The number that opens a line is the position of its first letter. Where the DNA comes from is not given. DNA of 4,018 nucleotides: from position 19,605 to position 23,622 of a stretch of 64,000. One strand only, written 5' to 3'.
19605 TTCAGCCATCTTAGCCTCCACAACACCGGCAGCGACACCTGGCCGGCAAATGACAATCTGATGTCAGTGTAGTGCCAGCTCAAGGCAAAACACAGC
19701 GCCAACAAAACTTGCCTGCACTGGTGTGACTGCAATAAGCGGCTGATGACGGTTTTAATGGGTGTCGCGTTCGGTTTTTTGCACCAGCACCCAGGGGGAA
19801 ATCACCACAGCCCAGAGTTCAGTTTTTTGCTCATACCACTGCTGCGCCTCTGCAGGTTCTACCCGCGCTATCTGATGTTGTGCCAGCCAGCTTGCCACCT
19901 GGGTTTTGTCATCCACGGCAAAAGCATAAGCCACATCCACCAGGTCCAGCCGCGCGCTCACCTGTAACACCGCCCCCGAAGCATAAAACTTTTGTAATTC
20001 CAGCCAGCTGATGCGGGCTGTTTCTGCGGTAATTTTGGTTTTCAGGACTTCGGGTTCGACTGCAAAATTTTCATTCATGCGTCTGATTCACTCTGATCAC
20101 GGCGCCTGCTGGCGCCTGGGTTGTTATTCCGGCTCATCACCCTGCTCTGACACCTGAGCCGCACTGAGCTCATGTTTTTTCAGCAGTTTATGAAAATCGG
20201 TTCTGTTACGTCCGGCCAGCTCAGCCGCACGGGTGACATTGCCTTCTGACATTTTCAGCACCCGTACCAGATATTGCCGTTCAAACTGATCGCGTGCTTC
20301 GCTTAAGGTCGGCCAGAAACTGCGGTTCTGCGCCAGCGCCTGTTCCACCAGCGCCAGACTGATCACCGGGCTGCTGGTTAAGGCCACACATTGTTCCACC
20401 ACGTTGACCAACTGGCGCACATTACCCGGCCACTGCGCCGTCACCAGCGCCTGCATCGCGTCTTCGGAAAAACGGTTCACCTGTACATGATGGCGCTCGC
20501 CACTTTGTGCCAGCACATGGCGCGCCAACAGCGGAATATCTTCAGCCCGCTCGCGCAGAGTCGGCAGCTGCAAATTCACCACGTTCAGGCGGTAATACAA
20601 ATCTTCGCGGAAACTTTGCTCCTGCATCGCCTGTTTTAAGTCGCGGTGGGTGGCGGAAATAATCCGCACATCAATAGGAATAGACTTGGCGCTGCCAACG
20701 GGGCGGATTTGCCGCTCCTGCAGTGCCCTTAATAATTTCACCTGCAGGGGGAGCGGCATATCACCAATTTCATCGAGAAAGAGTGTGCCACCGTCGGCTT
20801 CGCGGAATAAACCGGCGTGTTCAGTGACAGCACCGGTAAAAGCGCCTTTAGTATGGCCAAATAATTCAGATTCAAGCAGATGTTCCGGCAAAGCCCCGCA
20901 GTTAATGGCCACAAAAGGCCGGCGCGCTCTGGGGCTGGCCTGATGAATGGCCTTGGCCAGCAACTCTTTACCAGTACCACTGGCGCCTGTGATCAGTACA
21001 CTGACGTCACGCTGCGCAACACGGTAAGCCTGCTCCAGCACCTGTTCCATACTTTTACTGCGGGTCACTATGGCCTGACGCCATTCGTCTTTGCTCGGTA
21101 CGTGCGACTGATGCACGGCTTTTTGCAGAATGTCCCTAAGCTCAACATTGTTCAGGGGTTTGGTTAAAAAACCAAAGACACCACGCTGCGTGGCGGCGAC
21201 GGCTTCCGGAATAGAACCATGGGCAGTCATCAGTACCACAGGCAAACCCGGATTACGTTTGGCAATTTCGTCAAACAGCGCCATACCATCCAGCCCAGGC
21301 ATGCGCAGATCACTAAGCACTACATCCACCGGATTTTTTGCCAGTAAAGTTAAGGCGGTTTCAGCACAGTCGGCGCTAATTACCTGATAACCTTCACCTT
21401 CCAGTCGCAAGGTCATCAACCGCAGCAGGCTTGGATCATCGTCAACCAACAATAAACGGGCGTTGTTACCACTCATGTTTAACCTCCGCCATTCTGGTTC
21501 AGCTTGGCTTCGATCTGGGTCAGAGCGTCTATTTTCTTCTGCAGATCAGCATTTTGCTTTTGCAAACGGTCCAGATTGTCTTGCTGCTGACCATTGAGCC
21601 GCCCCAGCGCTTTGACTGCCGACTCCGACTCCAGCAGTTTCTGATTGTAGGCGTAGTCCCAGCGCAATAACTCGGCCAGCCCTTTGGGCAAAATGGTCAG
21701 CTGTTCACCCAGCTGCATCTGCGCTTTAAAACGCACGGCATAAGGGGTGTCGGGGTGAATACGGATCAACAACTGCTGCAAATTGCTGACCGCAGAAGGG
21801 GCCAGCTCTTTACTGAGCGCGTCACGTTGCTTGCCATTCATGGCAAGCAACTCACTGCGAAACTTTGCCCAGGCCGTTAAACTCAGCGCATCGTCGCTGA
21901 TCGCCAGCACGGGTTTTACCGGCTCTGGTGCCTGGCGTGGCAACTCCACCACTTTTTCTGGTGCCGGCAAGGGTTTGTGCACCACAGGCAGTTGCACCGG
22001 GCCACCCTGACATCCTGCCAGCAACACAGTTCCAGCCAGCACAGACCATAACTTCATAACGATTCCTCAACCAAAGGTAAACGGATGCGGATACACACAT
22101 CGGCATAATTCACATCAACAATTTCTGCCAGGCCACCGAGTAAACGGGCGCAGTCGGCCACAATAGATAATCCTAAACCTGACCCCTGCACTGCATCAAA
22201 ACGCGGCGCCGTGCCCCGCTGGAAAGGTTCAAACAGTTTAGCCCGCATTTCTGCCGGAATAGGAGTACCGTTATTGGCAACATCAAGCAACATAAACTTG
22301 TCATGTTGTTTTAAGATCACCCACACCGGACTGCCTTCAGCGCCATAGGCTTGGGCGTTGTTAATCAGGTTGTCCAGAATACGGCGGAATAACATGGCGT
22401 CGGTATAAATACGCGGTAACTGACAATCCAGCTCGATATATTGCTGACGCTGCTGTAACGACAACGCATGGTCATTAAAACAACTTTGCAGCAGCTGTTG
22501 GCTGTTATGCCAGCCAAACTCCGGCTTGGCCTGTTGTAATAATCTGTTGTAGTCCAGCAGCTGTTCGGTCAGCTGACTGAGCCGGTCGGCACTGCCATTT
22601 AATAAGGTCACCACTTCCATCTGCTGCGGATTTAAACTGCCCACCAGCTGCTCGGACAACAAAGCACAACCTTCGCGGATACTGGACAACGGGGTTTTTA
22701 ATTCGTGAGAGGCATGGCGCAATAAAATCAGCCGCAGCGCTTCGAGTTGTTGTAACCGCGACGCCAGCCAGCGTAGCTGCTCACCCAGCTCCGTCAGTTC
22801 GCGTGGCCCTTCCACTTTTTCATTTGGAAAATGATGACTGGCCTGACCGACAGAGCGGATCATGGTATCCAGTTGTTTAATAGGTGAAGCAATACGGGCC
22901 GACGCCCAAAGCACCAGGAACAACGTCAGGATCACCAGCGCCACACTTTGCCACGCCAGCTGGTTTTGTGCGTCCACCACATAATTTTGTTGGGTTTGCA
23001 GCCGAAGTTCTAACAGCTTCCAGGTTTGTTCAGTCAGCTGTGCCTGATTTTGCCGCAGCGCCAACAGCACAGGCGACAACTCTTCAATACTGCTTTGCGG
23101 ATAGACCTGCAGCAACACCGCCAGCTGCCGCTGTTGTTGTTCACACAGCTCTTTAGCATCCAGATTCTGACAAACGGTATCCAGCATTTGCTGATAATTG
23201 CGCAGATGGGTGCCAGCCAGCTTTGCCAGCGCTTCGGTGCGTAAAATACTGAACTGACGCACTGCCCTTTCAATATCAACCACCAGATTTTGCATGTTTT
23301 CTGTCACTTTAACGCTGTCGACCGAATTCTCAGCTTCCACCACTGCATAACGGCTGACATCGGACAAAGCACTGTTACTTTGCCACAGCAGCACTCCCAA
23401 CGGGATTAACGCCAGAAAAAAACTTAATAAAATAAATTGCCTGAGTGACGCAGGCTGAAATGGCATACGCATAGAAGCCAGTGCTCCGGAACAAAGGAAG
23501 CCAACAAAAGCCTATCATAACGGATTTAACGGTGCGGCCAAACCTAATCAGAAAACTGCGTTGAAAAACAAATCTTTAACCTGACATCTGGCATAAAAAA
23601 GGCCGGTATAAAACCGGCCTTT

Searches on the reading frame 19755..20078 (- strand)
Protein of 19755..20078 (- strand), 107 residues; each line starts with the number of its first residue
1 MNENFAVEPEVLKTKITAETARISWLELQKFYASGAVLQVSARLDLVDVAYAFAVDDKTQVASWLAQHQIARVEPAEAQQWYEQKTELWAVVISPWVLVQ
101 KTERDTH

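Call 4: search_protein_families(library=ncbifam, proteins=[window:19755-20078:-], max_evalue=0.01)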
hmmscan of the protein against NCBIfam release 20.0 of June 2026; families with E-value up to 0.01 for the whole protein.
window:19755-20078:- (107 aa): 0 families

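Call 5: search_protein_families(library=pfam, proteins=[window:19755-20078:-], max_evalue=0.01)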
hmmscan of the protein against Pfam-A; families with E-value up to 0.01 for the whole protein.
window:19755-20078:- (107 aa): 2 families
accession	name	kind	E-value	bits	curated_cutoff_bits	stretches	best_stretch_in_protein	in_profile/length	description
PF10052.14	DUF2288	-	5.1e-30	103.9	25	1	12-100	2-90/91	Protein of unknown function (DUF2288)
PF24821.1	DUF7711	-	0.0043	17.2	27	1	19-71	23-73/197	Domain of unknown function (DUF7711)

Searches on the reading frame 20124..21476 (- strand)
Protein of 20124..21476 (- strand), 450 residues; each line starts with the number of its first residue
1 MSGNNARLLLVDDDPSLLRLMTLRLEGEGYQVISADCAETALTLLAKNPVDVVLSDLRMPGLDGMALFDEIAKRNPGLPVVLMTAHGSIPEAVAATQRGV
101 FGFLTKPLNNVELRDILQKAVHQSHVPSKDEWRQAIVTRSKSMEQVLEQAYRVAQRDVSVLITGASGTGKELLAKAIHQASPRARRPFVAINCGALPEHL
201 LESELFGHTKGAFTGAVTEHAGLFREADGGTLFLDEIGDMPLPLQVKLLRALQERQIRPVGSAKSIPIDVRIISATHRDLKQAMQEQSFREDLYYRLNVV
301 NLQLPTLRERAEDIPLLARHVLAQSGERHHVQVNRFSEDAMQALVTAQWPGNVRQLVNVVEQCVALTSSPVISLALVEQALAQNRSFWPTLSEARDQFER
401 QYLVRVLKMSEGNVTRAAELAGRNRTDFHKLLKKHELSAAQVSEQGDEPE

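Call 4: search_protein_families(library=ncbifam, proteins=[window:20124-21476:-], max_evalue=0.01)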
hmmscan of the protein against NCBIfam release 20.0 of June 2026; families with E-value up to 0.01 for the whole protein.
window:20124-21476:- (450 aa): 118 families (the best 25 are shown)
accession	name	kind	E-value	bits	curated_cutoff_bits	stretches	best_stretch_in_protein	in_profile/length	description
NF011695.0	PRK15115.1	equivalog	1.2e-213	709.8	763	1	2-442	3-443/445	two-component system response regulator GlrR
TIGR01818.1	ntrC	equivalog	1.8e-128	429.3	558.6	1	9-384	2-384/463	nitrogen regulation protein NR(I)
NF008469.0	PRK11361.1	equivalog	6.4e-119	397.7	714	1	6-434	5-453/461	acetoacetate metabolism transcriptional regulator AtoC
TIGR02915.1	PEP_resp_reg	equivalog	2e-116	389.5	502.6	1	8-437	1-444/445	PEP-CTERM-box response regulator transcription factor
NF007689.0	PRK10365.1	equivalog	1.7e-111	373.2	760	1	1-425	1-432/441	sigma-54-dependent response regulator transcription factor ZraR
NF008176.1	PRK10923.1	equivalog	1.9e-109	366.3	620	1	8-367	6-371/469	nitrogen regulation protein NR(I)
NF041552.1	TF_PrdR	equivalog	3.1e-103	346.1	795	1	116-434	253-575/577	sigma-54 dependent transcriptional regulator PrdR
NF038308.1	RNA_repair_RtcR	equivalog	4.4e-102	342.6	650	1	114-406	160-459/530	RNA repair transcriptional activator RtcR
NF051870.1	NAssimRespRegNtrX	equivalog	6.1e-102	341.8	600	1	7-434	3-449/452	nitrogen assimilation response regulator NtrX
NF041946.1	LuxO_transreg_Vib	equivalog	1.2e-101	340.8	800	1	12-386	3-385/463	quorum-sensing sigma-54 dependent transcriptional regulator LuxO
TIGR01817.1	nifA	equivalog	1.8e-99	333.9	528.85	1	123-393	185-454/534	nif-specific transcriptional activator NifA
NF050807.1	TransRegFlbDCaul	equivalog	3.3e-96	322.9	750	1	28-383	23-367/454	sigma-54-dependent transcriptional regulator FlbD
NF049963.1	RespRegFlgRCampy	domain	3.2e-95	319.5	750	1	9-437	4-429/429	fla regulon two-component system response regulator FlgR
NF003451.0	PRK05022.1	equivalog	2.4e-93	313.6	476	1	119-437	176-510/512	nitric oxide reductase transcriptional regulator NorR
NF011958.0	PRK15429.1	equivalog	5.8e-87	292.9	830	1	135-433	380-682/692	formate hydrogenlyase transcriptional activator FlhA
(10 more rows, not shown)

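Call 5: search_protein_families(library=pfam, proteins=[window:20124-21476:-], max_evalue=0.01)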
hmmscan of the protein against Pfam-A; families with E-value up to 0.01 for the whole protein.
window:20124-21476:- (450 aa): 13 families
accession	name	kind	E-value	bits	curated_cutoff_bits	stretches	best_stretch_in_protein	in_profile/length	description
PF00158.32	Sigma54_activat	-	1.8e-75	252.7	20.2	1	136-302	1-167/168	Sigma-54 interaction domain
PF00072.30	Response_reg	-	4.3e-29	101.4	30.2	1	9-117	2-110/111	Response regulator receiver domain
PF25601.1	AAA_lid_14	-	1.2e-23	83.2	27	1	308-386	1-79/87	AAA+ ATPase lid domain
PF14532.12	Sigma54_activ_2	-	4.8e-20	72.7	25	1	139-307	3-138/138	Sigma-54 interaction domain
PF07728.20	AAA_5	-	4.7e-06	27.1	22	1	160-278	2-123/139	AAA domain (dynein-related subfamily)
PF13191.12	AAA_16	-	4.9e-05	24.3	32.6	1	137-196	3-63/167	AAA ATPase domain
PF02954.25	HTH_8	-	0.0001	22.4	22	1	395-434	2-41/42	Bacterial regulatory protein, Fis family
PF00004.35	AAA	-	0.00019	22.3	21.2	1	160-240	1-69/131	ATPase family associated with various cellular activities (AAA)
PF06490.17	FleQ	-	0.00027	21.7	22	1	8-120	2-106/108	Flagellar regulatory protein FleQ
PF00493.29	MCM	-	0.00084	19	23.3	1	126-257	26-150/224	MCM P-loop domain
PF13245.12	AAA_19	-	0.0034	18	25.1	0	150-261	4-124/134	AAA domain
PF03709.21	OKR_DC_1_N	-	0.0042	17.8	29.3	0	23-101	11-87/111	Orn/Lys/Arg decarboxylase, N-terminal domain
PF03683.19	UPF0175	-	0.008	16.3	27.9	0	416-444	38-66/75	Uncharacterised protein family (UPF0175)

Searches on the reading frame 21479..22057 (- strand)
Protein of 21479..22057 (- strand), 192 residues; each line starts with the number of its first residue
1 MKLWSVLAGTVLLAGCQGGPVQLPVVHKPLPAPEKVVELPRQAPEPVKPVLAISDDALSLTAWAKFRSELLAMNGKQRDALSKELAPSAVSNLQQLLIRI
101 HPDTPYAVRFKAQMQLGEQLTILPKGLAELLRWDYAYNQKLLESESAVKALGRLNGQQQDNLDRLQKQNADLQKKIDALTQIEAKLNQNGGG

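Call 4: search_protein_families(library=ncbifam, proteins=[window:21479-22057:-], max_evalue=0.01)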
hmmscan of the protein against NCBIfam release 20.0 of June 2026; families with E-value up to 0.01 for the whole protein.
window:21479-22057:- (192 aa): 0 families

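Call 5: search_protein_families(library=pfam, proteins=[window:21479-22057:-], max_evalue=0.01)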
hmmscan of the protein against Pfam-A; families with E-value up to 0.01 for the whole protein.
window:21479-22057:- (192 aa): 0 families

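Call 58: search_solved_structures(query=window:21479-22057:-, max_evalue=10)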
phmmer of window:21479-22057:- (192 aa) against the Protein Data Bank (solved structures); distinct sequences matched with E-value up to 10: 3.
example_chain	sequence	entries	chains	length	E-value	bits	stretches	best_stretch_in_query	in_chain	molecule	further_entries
8h1r_C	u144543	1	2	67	0.58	13.2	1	4-55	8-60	Uncharacterized lipoprotein YifL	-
9ia2_C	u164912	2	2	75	0.73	12.9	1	4-55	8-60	LPS-assembly lipoprotein LptM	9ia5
8iah_U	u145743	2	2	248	9.6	9.3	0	114-182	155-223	Tropomyosin-1.9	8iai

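Call 63: predict_structure(protein=window:21479-22057:-)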
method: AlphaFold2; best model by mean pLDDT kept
length: 192 residues; sequences in the alignment: 1
mean_pLDDT: 67.4   pTM: 0.40
mean pLDDT of the five models: 67.4, 65.8, 63.7, 62.6, 52.4
residues with pLDDT >= 90: 28; 70-90: 87; 50-70: 20; < 50: 57
segments of 3 or more residues with pLDDT < 50: 1-4, 6-34, 36-56
pLDDT, mean of each block of 10 residues (from residue 1): 43 36 40 41 40 53 77 81 73 75 76 69 61 78 79 90 95 93 84 49
secondary structure, 60 per line:
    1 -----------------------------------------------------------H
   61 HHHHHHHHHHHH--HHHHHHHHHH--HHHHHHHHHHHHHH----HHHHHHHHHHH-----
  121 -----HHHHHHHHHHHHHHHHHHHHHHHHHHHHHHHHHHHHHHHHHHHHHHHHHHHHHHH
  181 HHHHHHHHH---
elements in order: H60-72 H75-84 H87-100 H105-115 H126-189

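Call 68: fold_search(model_id=the predicted structure, library=pdb)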
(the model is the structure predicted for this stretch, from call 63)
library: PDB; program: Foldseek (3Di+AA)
matches with E <= 10: 40; with E <= 0.001: 0
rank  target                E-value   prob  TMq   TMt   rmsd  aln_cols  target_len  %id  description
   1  6zqd_UL               8.3e-01  0.13  0.20  0.06  21.8       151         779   14  Cryo-EM structure of the 90S pre-ribosome from Saccharomyces cerevisiae, state Post-A1 (released 2020-09-23)
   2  6zqe_UL               2.3e+00  0.10  0.21  0.07  19.0       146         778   12  Cryo-EM structure of the 90S pre-ribosome from Saccharomyces cerevisiae, state Dis-A (Poly-Ala) (released 2020-09-23)
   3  6lqs_AF               3.2e+00  0.05  0.16  0.08  12.2       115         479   14  Cryo-EM structure of 90S small subunit preribosomes in transition states (State D) (released 2020-09-16)
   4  6l3q_B                3.4e+00  0.06  0.22  0.28  10.3       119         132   18  Crystal structure of Chaetomium thermophilum Utp15 C terminal domain (released 2020-04-15)
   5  3dwl_G                4.1e+00  0.08  0.18  0.29   5.3        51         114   16  Crystal Structure of Fission Yeast Arp2/3 Complex Lacking the Arp2 Subunit (released 2008-08-26)
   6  6ff7_9                4.4e+00  0.02  0.14  0.07   9.8        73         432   16  human Bact spliceosome core structure (released 2019-03-13)
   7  8ym5_I                4.7e+00  0.04  0.12  0.14  11.6        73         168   23  Structure of Caspase-8/cFLIP death effector domain assembly (released 2024-10-30)
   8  4lb8                  5.0e+00  0.05  0.15  0.11  13.7        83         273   11  Crystal structure of a DUF4848 family protein (BT3222) from Bacteroides thetaiotaomicron VPI-5482 at 2.49 A resolution (released 2013-07-10)
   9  6jks_C                5.4e+00  0.06  0.08  0.05   7.4        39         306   13  Crystal structure of aspartate transcarbamoylase from Trypanosoma cruzi in complex with carbamoyl phosphate (CP) and a (released 2020-03-04)
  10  6jl4_C                5.4e+00  0.06  0.08  0.05   7.3        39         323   13  Crystal structure of aspartate transcarbamoylase from Trypanosoma cruzi in complex with carbamoyl aspartate (CA) and p (released 2020-03-04)
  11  4xei_G                5.7e+00  0.08  0.19  0.26   5.2        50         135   12  Orthorhombic isomorph of bovine Arp2/3 complex (released 2015-09-02)
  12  2p9n_G                5.7e+00  0.07  0.20  0.27   7.1        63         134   11  Crystal Structure of bovine Arp2/3 complex co-crystallized with ADP (released 2007-05-29)
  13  6jks_D                5.7e+00  0.06  0.08  0.05   7.3        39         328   13  Crystal structure of aspartate transcarbamoylase from Trypanosoma cruzi in complex with carbamoyl phosphate (CP) and a (released 2020-03-04)
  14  2j6y_B                6.1e+00  0.02  0.15  0.25   8.4        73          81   14  Structural and Functional Characterisation of partner switching regulating the environmental stress response in Bacill (released 2007-02-13)
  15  4aif_A                6.1e+00  0.02  0.13  0.16   7.2        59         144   20  AIP TPR domain in complex with human Hsp90 peptide (released 2013-01-23)
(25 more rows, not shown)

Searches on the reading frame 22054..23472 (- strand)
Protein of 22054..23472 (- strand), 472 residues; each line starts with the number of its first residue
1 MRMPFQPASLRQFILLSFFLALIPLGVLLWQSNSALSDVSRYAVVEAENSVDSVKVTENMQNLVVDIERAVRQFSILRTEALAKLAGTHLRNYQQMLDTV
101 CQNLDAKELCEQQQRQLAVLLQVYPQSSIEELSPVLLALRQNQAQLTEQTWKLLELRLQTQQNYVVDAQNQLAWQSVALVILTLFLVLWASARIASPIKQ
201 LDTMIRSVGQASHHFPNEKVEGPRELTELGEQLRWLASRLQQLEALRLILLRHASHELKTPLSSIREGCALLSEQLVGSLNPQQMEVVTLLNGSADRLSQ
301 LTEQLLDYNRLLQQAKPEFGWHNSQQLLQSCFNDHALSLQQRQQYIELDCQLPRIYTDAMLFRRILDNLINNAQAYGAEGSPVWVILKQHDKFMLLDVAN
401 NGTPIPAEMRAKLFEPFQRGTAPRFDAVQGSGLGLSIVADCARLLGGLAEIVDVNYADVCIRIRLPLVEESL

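Call 4: search_protein_families(library=ncbifam, proteins=[window:22054-23472:-], max_evalue=0.01)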
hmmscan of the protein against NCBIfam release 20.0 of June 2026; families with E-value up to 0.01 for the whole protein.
window:22054-23472:- (472 aa): 64 families (the best 25 are shown)
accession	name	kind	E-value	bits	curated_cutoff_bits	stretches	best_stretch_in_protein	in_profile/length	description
NF008312.0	PRK11100.1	equivalog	6.5e-35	120.9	356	1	160-466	172-473/477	two-component system sensor histidine kinase CreC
NF007007.0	PRK09470.1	equivalog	2e-31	109.4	486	1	179-470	177-462/463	envelope stress sensor histidine kinase CpxA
NF007004.0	PRK09467.1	equivalog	4.2e-28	98.4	415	1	171-468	157-437/440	two-component system sensor histidine kinase EnvZ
NF008025.0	PRK10755.1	equivalog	6.7e-28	97.4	314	1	141-446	38-334/362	two-component system sensor histidine kinase PmrB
TIGR01386.1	cztS_silS_copS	subfamily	6.9e-28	97.8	292.55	1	28-453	20-445/457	heavy metal sensor histidine kinase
TIGR02966.1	phoR_proteo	equivalog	1.2e-26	93.6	334.2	1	238-438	105-306/333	phosphate regulon sensor histidine kinase PhoR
NF007898.0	PRK10604.1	equivalog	1.3e-26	93.8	478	1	198-468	164-424/433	two-component system sensor histidine kinase RstB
NF040691.1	MtrAB_MtrB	equivalog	1.6e-26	93.4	450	1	72-468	93-493/507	MtrAB system histidine kinase MtrB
NF046044.1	PnpS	equivalog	1.3e-25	90.3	400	1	239-448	162-372/390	two-component system histidine kinase PnpS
NF033092.0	HK_WalK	equivalog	2e-25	89.4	725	2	250-463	375-590/594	cell wall metabolism sensor histidine kinase WalK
NF012163.2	BaeS_SmeS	equivalog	1.6e-23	83.4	500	1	166-465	159-456/457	sensor histidine kinase efflux regulator BaeS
NF033091.0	HK_VanS_ACDEFG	equivalog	1.8e-22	79.8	400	1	194-466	15-293/293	vancomycin resistance histidine kinase VanS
NF007664.1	PRK10337.1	equivalog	1.9e-22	79.6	475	1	169-446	154-423/442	quorum sensing histidine kinase QseC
NF045900.1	HisKinCpxALeg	equivalog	1.9e-22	79.6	800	1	185-466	167-450/451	two-component system sensor histidine kinase CpxA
NF052314.1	T9SS_HK_PorY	subfamily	4e-22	78.9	350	1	161-443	125-397/418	PorY family sensor histidine kinase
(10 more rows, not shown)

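Call 5: search_protein_families(library=pfam, proteins=[window:22054-23472:-], max_evalue=0.01)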
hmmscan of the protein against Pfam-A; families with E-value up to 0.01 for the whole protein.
window:22054-23472:- (472 aa): 3 families
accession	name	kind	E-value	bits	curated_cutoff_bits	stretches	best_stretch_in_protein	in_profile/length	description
PF02518.31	HATPase_c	-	2.6e-16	60.5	26.4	1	358-467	2-109/111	Histidine kinase-, DNA gyrase B-, and HSP90-like ATPase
PF00512.31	HisKA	-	6.1e-13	49.1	26.9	1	250-311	5-63/66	His Kinase A (phospho-acceptor) domain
PF00502.25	Phycobilisome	-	0.0019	18.6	22.2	0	56-104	107-155/155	Phycobilisome protein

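Call 35: find_related_loci(query=A2, collection=genome_contigs, flank=3500)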
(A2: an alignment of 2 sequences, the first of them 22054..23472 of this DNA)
Query A2 (472 aa) in genome_contigs; peptide patterns used: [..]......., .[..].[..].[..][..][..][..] (x = any residue, [..] = any of these).
599 stretches matched a pattern (row limit reached: there are more); 525 encode a relative of the query (tblastn E <= 1e-3); the best 80 are kept; 80 distinct loci.
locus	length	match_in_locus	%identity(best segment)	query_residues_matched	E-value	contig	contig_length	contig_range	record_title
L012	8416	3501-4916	90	1-472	0e+0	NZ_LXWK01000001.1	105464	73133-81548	Rheinheimera sp. SA_1 Contig_10, whole genome shotgun sequence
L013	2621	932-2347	89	1-472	0e+0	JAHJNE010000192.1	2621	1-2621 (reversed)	MAG: Gammaproteobacteria bacterium isolate Old_saline.mb.89 Old_saline.mb.89_k141_273199, whole genome shotgun sequence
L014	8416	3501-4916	99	1-472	0e+0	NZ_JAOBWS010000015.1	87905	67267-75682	Rheinheimera sp. 4Y26 NODE_15_length_87905_cov_167.707223, whole genome shotgun sequence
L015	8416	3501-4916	83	1-472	0e+0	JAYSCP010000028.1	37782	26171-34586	MAG: Alteromonadaceae bacterium isolate ZZ2_ZZA245_bin.30 NODE_962_length_37782_cov_81.048294, whole genome shotgun sequ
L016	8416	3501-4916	83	1-472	0e+0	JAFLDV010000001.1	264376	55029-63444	MAG: Gammaproteobacteria bacterium isolate UWPOB_PARA1 gnl_X_DJNKCBNJ_1, whole genome shotgun sequence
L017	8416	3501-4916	89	1-472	0e+0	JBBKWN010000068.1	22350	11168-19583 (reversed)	MAG: Rheinheimera sp. isolate metabat_bins.280 k119_3516981, whole genome shotgun sequence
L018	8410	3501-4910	85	1-470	0e+0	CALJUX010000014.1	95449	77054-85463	MAG TPA_asm: uncultured Chromatiaceae bacterium isolate SRR6007446_bin.18_CONCOCT_v1.1_MAG genome assembly, contig: ERZ7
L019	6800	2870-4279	85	1-470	0e+0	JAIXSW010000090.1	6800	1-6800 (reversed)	MAG: Gammaproteobacteria bacterium isolate C8_MAG_00017 pond_C8_MAG_00017_000000000503, whole genome shotgun sequence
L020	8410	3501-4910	85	1-470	0e+0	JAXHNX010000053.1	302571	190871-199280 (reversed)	MAG: Rheinheimera sp. isolate Salar_de_Ascotan_water_MAG_AWA15 contig_1071_polypolish, whole genome shotgun sequence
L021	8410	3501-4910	85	1-470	0e+0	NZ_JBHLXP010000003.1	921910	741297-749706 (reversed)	Rheinheimera tilapiae strain KCTC 23315 platanus_K_default_7, whole genome shotgun sequence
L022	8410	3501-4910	84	1-470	0e+0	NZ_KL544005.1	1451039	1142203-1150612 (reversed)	Rheinheimera texasensis DSM 17496 Q399DRAFT_scaffold00001.1, whole genome shotgun sequence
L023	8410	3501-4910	84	1-470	0e+0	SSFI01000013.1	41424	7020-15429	MAG: Rheinheimera sp. isolate Bin_57_1 c_000000141695, whole genome shotgun sequence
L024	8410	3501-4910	84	1-470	0e+0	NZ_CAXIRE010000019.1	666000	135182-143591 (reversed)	MAG: Rheinheimera texasensis isolate cycles.exp.s115 k99_2815, whole genome shotgun sequence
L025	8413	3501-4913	80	1-471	0e+0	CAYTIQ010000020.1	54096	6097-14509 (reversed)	MAG TPA_asm: uncultured Rheinheimera sp. isolate SRP278252_co1_119 genome assembly, contig: NODE_791_length_54096_cov_7.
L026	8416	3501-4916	80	1-472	0e+0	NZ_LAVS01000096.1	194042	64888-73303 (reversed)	Rheinheimera mesophila strain IITR-13 scf7180000000899, whole genome shotgun sequence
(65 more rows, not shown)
